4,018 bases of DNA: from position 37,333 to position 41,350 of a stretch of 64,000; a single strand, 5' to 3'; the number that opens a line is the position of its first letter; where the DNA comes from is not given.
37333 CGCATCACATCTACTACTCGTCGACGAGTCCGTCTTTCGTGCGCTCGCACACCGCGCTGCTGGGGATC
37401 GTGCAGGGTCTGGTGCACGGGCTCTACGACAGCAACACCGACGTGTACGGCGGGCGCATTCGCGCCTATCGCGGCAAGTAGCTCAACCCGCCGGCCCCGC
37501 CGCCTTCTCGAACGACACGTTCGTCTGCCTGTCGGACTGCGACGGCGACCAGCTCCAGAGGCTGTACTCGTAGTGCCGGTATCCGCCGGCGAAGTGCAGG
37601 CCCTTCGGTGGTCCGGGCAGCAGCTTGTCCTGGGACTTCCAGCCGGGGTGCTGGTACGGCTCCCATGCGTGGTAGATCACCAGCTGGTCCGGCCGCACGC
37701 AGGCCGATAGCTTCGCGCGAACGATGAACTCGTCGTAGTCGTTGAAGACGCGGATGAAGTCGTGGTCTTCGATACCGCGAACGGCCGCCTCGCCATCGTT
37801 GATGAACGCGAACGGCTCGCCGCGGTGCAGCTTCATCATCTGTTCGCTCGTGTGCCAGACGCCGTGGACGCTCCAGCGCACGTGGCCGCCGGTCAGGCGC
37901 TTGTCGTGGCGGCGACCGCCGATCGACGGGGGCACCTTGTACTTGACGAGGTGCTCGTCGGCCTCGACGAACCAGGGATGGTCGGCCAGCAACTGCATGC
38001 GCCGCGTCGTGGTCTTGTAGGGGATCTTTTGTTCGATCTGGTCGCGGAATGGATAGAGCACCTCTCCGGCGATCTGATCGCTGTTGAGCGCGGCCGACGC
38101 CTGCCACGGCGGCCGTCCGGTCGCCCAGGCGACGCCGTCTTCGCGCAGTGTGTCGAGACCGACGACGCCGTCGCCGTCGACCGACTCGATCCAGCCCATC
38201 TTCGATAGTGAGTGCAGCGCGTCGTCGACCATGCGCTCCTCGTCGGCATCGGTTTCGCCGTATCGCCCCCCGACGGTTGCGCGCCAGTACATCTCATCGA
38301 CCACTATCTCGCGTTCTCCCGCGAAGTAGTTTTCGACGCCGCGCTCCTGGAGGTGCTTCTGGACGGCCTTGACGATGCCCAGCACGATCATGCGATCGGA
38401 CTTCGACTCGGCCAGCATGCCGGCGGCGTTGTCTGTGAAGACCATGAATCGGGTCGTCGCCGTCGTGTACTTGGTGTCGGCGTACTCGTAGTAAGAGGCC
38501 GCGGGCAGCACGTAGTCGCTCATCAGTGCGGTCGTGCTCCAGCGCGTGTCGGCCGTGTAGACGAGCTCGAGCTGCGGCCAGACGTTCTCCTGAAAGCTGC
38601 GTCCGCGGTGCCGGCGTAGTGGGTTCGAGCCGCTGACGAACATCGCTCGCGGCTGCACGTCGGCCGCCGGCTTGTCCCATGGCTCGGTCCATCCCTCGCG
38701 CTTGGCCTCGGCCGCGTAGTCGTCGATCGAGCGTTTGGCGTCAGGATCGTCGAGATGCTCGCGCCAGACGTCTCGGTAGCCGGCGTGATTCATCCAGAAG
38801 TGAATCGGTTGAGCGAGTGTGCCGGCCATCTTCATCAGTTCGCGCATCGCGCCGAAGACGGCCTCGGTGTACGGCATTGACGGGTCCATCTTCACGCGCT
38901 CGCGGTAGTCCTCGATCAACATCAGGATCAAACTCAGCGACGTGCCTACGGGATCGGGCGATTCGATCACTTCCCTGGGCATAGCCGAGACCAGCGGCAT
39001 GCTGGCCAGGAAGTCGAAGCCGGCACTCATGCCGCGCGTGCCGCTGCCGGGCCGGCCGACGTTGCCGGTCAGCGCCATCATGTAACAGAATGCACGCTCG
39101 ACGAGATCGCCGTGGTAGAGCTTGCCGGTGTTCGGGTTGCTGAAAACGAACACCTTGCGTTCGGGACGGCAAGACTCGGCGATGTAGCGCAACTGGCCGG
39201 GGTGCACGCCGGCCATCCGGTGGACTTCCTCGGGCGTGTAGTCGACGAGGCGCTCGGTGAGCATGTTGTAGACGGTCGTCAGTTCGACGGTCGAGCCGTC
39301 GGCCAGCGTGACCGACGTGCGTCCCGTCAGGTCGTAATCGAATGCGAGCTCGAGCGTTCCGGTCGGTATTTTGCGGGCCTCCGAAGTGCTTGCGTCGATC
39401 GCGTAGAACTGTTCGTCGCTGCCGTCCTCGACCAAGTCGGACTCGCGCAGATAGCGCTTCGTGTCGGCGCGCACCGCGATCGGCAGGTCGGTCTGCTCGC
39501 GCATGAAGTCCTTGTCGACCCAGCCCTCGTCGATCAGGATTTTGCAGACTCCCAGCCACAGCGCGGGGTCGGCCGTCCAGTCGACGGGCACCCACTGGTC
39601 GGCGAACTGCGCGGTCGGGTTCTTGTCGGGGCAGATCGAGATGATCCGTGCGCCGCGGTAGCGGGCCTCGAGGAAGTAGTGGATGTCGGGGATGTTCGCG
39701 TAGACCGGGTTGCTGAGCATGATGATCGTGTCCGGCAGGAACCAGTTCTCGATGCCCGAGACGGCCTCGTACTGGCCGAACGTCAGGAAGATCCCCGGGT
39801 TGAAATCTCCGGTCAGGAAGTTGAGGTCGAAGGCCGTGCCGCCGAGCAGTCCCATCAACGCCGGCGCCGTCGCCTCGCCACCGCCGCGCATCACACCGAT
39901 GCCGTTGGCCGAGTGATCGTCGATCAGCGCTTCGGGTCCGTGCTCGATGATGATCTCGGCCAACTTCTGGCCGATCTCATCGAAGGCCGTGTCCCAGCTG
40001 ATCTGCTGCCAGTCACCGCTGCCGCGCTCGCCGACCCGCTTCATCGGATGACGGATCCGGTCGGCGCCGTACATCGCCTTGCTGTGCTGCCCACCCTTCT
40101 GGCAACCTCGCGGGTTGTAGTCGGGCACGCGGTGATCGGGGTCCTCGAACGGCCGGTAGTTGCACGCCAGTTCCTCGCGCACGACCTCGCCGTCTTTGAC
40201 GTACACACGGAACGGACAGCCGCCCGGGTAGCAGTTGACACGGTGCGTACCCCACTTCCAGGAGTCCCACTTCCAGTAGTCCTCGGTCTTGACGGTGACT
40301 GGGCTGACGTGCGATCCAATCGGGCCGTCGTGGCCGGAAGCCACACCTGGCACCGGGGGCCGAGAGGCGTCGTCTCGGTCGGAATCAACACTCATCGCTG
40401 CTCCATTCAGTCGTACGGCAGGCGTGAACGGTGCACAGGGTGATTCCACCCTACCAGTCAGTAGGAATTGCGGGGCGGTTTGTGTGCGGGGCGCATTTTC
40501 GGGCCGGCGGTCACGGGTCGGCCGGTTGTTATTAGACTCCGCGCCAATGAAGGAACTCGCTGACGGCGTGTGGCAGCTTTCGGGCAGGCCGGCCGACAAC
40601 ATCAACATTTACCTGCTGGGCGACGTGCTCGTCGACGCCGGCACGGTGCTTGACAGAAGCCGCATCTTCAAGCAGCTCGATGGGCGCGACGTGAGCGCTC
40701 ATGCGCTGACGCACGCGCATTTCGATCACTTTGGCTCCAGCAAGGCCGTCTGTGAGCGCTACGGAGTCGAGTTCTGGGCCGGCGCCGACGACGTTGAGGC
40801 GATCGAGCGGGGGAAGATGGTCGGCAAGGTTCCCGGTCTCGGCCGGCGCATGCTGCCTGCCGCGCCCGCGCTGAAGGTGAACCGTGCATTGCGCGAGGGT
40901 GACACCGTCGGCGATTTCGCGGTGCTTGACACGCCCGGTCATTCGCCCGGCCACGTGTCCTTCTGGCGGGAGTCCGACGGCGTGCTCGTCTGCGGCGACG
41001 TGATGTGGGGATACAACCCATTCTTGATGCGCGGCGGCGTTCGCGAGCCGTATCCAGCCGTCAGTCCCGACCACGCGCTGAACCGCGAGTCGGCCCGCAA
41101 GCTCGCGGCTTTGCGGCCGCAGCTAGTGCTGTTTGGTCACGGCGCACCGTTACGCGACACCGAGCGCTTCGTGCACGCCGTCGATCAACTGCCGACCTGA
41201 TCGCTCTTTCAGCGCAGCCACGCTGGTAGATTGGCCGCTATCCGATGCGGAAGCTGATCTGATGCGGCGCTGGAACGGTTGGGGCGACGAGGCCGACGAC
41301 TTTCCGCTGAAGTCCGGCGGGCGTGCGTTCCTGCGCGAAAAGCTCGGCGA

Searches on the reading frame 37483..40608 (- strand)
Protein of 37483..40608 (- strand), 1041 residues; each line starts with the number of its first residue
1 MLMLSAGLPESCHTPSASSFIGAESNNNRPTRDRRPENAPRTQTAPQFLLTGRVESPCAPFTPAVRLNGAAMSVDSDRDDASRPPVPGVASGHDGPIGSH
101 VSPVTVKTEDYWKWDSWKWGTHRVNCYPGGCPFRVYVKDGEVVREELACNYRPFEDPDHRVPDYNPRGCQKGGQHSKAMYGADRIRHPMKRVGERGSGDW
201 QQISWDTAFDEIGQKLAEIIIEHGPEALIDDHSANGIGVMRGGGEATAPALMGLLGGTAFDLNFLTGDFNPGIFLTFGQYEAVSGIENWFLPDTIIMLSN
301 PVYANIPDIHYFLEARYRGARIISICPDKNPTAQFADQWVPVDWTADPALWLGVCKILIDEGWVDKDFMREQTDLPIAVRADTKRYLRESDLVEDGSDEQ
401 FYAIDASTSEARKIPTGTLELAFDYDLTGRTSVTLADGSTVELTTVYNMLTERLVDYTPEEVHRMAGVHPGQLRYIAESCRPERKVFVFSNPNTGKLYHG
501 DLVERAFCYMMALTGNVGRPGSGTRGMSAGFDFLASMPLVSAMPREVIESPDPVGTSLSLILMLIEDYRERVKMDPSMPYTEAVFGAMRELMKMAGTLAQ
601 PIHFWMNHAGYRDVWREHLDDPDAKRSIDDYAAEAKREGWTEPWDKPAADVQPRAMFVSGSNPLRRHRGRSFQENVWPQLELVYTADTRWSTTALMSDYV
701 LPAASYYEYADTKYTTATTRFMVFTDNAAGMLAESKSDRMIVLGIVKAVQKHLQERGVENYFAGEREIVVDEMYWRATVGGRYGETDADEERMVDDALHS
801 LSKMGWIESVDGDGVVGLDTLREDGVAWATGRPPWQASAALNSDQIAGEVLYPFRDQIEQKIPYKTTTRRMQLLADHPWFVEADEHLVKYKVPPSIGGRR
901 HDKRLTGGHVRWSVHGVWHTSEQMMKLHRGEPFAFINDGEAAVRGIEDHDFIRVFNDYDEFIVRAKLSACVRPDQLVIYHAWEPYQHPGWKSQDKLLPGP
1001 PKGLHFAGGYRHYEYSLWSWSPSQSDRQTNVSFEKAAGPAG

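Call 63: search_protein_families(library=pfam, proteins=[window:37483-40608:-], max_evalue=0.001)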
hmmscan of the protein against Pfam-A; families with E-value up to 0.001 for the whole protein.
window:37483-40608:- (1041 aa): 2 families
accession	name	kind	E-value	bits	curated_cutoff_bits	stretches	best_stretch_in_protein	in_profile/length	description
PF00384.28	Molybdopterin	-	3.3e-28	99.2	24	1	184-742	1-347/353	Molybdopterin oxidoreductase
PF01568.27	Molydop_binding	-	1e-11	45.3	26.8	1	904-984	2-82/110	Molydopterin dinucleotide binding domain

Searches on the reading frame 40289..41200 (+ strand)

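Call 63: search_protein_families(library=pfam, proteins=[window:40289-41200:+], max_evalue=0.001)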
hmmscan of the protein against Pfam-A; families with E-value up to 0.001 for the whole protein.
window:40289-41200:+ (303 aa): 1 family
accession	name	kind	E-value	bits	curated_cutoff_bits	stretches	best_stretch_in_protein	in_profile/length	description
PF00753.33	Lactamase_B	-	5.1e-27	95.5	22.7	1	102-284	3-196/196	Metallo-beta-lactamase superfamily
